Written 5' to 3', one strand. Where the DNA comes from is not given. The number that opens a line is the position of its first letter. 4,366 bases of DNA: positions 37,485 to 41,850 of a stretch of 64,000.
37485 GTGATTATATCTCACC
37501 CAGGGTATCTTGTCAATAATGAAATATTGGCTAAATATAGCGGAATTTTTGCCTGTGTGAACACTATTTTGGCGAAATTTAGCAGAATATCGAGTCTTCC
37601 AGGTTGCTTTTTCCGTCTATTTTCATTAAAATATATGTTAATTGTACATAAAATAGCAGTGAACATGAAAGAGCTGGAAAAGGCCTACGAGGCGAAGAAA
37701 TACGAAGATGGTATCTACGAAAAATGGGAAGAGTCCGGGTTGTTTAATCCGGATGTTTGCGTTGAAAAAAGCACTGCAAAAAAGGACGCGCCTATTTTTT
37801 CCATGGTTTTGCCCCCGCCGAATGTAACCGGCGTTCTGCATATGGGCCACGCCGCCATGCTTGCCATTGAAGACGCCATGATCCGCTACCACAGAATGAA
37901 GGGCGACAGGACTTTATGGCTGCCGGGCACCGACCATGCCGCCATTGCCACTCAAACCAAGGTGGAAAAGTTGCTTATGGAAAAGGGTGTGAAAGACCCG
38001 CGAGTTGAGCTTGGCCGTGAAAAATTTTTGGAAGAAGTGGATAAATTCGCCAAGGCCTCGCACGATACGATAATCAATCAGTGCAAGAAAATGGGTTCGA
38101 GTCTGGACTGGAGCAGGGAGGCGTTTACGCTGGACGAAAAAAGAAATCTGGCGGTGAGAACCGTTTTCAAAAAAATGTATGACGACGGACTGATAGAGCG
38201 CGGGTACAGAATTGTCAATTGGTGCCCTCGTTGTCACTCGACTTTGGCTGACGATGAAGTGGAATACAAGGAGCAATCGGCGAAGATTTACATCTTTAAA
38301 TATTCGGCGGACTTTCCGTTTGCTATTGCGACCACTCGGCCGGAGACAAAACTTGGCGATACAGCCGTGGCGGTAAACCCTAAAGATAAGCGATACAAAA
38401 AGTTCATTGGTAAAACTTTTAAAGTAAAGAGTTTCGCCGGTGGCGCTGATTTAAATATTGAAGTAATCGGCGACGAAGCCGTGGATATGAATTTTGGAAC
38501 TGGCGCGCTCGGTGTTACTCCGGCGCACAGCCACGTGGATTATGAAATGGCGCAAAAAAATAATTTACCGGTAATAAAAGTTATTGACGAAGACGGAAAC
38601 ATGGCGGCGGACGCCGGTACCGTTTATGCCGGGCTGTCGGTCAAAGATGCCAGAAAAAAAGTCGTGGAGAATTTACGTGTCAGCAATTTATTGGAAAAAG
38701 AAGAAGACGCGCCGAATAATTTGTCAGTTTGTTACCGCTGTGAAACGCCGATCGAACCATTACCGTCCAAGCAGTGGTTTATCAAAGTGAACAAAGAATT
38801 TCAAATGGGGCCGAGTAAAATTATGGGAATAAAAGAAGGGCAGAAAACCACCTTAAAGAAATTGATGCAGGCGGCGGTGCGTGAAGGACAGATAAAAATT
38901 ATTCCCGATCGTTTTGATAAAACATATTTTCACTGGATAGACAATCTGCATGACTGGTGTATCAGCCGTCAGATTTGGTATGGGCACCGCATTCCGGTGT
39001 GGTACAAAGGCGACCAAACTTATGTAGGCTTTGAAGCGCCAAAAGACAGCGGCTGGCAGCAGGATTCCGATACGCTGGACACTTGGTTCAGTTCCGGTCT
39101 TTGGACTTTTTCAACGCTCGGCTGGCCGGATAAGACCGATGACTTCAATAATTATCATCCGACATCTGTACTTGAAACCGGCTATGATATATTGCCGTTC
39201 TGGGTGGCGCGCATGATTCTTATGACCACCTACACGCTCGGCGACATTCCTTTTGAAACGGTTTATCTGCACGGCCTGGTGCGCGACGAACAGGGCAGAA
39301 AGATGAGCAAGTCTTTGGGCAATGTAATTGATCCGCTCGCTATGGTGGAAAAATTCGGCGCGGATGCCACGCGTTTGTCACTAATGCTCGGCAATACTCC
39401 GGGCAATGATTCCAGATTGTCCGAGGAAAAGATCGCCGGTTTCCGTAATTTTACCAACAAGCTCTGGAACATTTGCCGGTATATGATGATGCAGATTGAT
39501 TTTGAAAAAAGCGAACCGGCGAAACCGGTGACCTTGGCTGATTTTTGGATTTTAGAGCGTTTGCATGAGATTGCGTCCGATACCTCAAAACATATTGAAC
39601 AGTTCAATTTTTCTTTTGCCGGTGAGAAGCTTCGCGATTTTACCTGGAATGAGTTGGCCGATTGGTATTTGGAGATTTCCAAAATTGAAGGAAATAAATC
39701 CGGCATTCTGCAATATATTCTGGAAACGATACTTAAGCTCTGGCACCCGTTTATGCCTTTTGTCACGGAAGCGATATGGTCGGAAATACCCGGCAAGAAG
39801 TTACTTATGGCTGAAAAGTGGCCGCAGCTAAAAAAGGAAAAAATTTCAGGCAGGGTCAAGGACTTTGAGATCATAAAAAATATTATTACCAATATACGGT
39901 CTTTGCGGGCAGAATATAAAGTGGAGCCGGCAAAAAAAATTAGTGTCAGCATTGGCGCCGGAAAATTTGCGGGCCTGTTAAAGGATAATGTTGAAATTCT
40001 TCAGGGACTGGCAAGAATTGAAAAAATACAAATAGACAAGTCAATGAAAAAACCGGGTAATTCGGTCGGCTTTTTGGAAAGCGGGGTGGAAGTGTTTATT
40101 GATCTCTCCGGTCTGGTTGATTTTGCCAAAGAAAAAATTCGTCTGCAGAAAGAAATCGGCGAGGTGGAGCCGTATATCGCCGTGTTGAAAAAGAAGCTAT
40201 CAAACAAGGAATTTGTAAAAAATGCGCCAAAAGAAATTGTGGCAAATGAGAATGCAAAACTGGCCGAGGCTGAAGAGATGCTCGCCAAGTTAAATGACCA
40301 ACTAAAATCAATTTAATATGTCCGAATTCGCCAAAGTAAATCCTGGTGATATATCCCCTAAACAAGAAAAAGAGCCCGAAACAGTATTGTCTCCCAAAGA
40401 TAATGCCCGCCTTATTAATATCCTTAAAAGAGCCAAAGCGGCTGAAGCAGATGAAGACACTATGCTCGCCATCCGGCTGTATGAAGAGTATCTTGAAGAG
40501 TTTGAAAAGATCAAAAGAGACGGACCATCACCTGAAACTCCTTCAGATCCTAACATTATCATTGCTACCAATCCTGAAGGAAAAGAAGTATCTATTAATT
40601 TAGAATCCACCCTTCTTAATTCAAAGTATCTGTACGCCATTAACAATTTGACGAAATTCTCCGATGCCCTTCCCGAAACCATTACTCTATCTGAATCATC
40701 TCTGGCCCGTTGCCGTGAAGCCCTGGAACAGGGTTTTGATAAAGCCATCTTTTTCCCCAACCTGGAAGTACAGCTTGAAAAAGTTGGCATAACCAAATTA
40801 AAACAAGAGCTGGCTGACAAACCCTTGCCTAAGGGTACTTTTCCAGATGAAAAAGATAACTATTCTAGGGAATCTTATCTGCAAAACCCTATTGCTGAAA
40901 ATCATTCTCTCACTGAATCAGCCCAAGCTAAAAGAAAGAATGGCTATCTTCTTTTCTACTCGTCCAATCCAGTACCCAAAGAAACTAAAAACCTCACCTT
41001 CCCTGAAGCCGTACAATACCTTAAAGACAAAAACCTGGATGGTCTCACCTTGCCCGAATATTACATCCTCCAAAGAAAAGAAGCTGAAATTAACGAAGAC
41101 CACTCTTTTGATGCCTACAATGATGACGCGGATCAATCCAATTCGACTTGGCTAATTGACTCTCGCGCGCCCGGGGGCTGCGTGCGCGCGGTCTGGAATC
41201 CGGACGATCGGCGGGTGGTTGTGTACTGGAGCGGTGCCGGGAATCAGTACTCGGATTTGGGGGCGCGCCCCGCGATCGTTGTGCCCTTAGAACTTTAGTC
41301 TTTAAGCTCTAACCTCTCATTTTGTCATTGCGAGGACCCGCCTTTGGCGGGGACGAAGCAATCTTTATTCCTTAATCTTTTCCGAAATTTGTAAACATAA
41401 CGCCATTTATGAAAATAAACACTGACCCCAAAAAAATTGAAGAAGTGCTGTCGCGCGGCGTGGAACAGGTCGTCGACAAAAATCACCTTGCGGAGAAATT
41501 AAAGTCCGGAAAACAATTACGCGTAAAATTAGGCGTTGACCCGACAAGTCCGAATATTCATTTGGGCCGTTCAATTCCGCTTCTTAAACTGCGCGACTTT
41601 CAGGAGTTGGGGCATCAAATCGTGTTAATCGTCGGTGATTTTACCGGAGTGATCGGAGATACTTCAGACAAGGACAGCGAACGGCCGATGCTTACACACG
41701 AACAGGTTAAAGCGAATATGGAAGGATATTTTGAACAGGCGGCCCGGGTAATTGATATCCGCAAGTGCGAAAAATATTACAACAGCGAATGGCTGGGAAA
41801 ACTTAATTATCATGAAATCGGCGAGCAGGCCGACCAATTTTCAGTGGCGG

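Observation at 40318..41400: CpG-depleted gene fused in frame to a CpG-rich palindromic tail, followed by a REP-like hairpin, wedged between valS and tyrS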

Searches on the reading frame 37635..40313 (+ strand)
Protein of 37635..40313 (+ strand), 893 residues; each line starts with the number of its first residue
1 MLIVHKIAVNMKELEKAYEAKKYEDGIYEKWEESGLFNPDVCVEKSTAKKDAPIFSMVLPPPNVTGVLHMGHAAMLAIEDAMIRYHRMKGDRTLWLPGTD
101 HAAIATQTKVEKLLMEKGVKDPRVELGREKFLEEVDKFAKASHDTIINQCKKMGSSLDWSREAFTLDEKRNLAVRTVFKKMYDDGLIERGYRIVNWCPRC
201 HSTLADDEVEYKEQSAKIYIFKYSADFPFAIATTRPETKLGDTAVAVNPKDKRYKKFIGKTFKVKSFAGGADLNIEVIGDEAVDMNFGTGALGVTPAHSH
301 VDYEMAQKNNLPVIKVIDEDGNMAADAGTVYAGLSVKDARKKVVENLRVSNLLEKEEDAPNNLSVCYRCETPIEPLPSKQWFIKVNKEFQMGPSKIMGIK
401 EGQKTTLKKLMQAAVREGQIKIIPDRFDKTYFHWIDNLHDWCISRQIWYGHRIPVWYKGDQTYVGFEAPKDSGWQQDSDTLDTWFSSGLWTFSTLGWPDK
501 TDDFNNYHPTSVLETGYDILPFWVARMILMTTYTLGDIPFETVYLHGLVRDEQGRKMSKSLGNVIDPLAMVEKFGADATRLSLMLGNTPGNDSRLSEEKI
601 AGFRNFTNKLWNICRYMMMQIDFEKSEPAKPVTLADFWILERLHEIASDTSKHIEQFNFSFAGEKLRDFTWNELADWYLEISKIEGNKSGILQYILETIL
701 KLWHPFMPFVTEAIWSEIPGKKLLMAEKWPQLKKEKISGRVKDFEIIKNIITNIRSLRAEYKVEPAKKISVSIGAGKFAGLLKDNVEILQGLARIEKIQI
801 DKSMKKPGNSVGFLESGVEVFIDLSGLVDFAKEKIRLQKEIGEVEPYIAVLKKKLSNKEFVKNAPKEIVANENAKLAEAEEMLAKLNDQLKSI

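Call 54: search_protein_families(library=pfam, proteins=[window:37635-40313:+], max_evalue=0.001)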
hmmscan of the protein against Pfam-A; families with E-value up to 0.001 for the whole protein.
window:37635-40313:+ (893 aa): 5 families
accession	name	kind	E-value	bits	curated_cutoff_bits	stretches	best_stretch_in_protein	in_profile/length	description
PF00133.28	tRNA-synt_1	-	7.2e-127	424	22.7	2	27-464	2-254/414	tRNA synthetases class I (I, L, M and V)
PF08264.19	Anticodon_1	-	3.7e-36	124.6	25.1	1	636-772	1-147/148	Anticodon-binding domain of tRNA ligase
PF09334.17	tRNA-synt_1g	-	2.5e-21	76.3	20.1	2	421-602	205-373/391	tRNA synthetases class I (M)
PF10458.14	Val_tRNA-synt_C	-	2.4e-14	53.8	25.9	1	829-893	1-65/66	Valyl tRNA synthetase tRNA binding arm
PF13603.12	tRNA-synt_1_2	-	2.5e-07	30.8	25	1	281-323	104-146/185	Leucyl-tRNA synthetase, editing domain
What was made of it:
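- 37635..40316 (+): valS (valyl-tRNA synthetase), the upstream neighbour. Its stop codon lies 1 nt before the inserted gene. Pfam tRNA-synt_1, Anticodon_1 and Val_tRNA-synt_C (call 54).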

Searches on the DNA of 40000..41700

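Call 44: search_rna_families(source=window, start=40000, end=41700, threshold=evalue, max_evalue=1)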
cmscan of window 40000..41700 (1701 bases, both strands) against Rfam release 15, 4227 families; matches with E-value up to 1: 0.
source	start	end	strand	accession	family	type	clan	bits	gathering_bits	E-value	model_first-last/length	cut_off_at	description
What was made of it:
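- Closest known: REP-type dispersed palindromic hairpins and intrinsic terminators. Different: No Rfam family matches (call 44).
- Tried and rejected: Rfam: no match (call 44).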
